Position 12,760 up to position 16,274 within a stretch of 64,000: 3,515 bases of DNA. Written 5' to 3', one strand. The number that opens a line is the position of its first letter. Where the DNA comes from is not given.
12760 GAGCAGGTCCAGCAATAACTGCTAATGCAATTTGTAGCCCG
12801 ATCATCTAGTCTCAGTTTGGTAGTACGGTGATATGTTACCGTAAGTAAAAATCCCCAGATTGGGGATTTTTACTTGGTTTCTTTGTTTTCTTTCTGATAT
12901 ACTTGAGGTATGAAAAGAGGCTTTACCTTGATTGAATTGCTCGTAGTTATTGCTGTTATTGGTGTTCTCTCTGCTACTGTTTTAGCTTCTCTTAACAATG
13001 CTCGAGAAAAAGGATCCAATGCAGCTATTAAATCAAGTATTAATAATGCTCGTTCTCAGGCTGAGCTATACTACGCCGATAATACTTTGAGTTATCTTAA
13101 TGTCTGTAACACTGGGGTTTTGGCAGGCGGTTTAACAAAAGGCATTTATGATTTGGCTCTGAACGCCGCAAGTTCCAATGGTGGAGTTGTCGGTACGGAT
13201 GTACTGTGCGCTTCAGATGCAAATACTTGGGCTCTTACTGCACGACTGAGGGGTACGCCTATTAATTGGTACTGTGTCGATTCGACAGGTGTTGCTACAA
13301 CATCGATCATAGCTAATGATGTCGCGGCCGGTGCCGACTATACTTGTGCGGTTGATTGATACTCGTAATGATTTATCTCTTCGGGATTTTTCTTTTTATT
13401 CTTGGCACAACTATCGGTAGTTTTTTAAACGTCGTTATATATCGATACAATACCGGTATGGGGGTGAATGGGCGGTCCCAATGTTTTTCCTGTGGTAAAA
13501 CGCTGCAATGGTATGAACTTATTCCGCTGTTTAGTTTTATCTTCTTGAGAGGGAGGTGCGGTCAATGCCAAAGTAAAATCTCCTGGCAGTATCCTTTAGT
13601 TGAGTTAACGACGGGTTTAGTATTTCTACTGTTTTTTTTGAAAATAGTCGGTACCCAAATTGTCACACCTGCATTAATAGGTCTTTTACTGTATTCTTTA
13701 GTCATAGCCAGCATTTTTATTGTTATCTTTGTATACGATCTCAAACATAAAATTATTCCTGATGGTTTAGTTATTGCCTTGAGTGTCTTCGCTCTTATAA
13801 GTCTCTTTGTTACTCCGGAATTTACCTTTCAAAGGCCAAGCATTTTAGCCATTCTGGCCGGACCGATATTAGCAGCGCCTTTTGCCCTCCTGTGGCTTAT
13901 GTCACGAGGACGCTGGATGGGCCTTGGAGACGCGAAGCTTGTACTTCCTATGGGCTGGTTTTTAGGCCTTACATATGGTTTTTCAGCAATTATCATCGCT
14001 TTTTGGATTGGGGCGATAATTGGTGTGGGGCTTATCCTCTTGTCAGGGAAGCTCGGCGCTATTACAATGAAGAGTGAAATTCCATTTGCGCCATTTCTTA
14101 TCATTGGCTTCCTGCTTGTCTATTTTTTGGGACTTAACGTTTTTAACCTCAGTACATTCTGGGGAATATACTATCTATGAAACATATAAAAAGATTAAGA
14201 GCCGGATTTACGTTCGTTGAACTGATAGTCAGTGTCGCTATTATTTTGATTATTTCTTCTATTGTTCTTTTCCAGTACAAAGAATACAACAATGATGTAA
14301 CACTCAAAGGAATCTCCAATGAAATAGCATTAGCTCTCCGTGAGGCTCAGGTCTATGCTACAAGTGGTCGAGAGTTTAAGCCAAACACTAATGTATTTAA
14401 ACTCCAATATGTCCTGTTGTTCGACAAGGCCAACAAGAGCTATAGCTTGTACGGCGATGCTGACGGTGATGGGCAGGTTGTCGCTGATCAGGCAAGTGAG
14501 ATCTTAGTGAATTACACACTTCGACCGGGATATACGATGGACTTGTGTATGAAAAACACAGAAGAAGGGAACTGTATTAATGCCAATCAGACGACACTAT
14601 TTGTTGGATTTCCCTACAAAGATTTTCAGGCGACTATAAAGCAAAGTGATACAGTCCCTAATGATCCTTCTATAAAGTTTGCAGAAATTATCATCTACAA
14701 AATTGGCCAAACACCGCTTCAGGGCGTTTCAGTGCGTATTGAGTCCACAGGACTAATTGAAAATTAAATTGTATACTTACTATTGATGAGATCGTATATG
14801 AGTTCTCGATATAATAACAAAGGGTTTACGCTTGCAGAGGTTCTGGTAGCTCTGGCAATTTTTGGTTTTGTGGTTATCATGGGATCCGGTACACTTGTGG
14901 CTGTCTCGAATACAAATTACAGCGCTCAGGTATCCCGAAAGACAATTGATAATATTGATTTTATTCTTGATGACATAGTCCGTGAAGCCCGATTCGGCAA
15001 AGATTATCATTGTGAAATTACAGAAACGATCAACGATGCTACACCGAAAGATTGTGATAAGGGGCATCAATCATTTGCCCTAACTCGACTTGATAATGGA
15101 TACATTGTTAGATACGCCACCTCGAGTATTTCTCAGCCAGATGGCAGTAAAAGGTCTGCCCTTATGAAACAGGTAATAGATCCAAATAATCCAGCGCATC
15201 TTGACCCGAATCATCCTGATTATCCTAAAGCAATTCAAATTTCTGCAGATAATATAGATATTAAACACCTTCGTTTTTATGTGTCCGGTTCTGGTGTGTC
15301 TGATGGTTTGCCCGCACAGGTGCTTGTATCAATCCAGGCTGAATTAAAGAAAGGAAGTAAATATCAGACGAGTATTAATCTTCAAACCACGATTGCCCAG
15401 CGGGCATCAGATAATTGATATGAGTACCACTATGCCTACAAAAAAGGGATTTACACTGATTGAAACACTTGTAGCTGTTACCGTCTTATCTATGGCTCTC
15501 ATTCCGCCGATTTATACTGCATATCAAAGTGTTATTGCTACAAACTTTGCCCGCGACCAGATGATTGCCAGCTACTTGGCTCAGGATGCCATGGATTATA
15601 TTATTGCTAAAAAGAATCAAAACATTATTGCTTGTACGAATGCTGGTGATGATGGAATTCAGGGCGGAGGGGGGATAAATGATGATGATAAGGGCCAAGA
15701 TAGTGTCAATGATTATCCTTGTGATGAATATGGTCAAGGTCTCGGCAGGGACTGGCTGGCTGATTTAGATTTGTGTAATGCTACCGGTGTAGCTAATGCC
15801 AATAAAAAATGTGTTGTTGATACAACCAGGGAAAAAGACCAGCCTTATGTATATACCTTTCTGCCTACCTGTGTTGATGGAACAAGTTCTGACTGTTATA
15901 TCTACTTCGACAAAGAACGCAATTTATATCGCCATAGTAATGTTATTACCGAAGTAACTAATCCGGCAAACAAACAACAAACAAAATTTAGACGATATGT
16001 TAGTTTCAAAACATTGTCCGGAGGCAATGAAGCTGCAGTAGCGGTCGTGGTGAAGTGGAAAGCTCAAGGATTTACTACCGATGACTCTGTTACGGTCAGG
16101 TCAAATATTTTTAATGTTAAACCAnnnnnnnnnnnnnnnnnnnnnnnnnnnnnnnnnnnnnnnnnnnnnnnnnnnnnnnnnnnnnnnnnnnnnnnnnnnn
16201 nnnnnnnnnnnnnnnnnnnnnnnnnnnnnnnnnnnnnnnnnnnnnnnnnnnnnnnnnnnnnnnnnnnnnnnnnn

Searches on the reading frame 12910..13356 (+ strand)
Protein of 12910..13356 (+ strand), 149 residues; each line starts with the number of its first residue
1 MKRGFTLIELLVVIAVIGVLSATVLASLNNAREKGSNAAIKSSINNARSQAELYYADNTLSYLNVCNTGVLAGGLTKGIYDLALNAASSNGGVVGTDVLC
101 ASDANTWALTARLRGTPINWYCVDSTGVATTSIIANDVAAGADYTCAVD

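Call 100: search_protein_families(library=pfam, proteins=[window:12910-13356:+], max_evalue=0.00001)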
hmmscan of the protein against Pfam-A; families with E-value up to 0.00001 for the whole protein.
window:12910-13356:+ (149 aa): 1 family
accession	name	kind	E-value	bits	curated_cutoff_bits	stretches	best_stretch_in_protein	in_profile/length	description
PF07963.17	N_methyl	-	7.5e-08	32.1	21.2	1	2-24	4-26/27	Prokaryotic N-terminal methylation motif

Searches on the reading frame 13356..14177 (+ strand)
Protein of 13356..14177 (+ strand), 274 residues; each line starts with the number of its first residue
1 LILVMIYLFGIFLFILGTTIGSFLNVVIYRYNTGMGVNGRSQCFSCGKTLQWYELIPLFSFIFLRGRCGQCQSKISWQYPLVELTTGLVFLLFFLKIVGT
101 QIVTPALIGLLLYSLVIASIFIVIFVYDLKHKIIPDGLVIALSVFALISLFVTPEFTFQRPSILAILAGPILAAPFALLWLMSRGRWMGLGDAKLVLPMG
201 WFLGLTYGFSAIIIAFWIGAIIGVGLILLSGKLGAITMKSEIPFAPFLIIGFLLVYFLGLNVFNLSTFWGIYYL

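Call 100: search_protein_families(library=pfam, proteins=[window:13356-14177:+], max_evalue=0.00001)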
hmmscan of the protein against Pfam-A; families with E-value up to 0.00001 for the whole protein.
window:13356-14177:+ (274 aa): 2 families
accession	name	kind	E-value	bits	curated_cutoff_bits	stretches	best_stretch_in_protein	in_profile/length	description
PF06750.18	A24_N_bact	-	3.1e-31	107.7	23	1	15-96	1-83/84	Bacterial Peptidase A24 N-terminal domain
PF01478.23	Peptidase_A24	-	6.4e-12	46.3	26.5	1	115-224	1-104/104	Type IV leader peptidase family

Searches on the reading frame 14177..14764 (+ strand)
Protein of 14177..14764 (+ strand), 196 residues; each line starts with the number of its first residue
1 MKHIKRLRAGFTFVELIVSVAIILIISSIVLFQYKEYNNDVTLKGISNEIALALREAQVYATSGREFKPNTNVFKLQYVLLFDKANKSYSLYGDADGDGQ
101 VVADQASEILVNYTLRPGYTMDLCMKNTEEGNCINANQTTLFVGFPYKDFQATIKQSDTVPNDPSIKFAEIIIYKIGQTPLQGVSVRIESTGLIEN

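Call 100: search_protein_families(library=pfam, proteins=[window:14177-14764:+], max_evalue=0.00001)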
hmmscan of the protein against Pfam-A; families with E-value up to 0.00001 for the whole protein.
window:14177-14764:+ (196 aa): 1 family
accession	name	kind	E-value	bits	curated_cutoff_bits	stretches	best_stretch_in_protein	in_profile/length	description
PF07963.17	N_methyl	-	1e-05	25.4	21.2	0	6-31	2-27/27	Prokaryotic N-terminal methylation motif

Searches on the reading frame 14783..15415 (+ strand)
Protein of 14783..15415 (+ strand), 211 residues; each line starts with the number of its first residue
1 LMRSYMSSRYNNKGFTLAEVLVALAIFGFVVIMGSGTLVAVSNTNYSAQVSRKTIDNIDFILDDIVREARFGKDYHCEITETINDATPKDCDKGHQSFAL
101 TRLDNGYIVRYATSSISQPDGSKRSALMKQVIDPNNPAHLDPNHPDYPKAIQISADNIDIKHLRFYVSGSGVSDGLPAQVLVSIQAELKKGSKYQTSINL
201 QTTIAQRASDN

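Call 100: search_protein_families(library=pfam, proteins=[window:14783-15415:+], max_evalue=0.00001)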
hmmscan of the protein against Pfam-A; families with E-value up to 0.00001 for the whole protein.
window:14783-15415:+ (211 aa): 1 family
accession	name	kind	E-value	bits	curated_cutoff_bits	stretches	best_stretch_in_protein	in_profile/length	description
PF07963.17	N_methyl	-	6.3e-08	32.3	21.2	1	11-33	3-25/27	Prokaryotic N-terminal methylation motif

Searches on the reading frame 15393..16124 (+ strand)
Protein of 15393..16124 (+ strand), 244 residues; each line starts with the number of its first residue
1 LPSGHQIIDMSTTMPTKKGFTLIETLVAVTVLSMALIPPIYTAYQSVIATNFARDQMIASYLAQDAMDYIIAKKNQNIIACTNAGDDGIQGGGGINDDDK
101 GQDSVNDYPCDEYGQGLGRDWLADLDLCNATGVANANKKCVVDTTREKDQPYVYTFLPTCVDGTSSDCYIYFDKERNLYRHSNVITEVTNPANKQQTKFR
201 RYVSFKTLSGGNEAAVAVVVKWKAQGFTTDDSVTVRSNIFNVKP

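Call 100: search_protein_families(library=pfam, proteins=[window:15393-16124:+], max_evalue=0.00001)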
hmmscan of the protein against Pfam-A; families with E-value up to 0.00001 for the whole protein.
window:15393-16124:+ (244 aa): 1 family
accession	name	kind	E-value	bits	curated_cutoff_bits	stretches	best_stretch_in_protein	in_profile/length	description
PF07963.17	N_methyl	-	4.5e-06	26.4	21.2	1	15-36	2-23/27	Prokaryotic N-terminal methylation motif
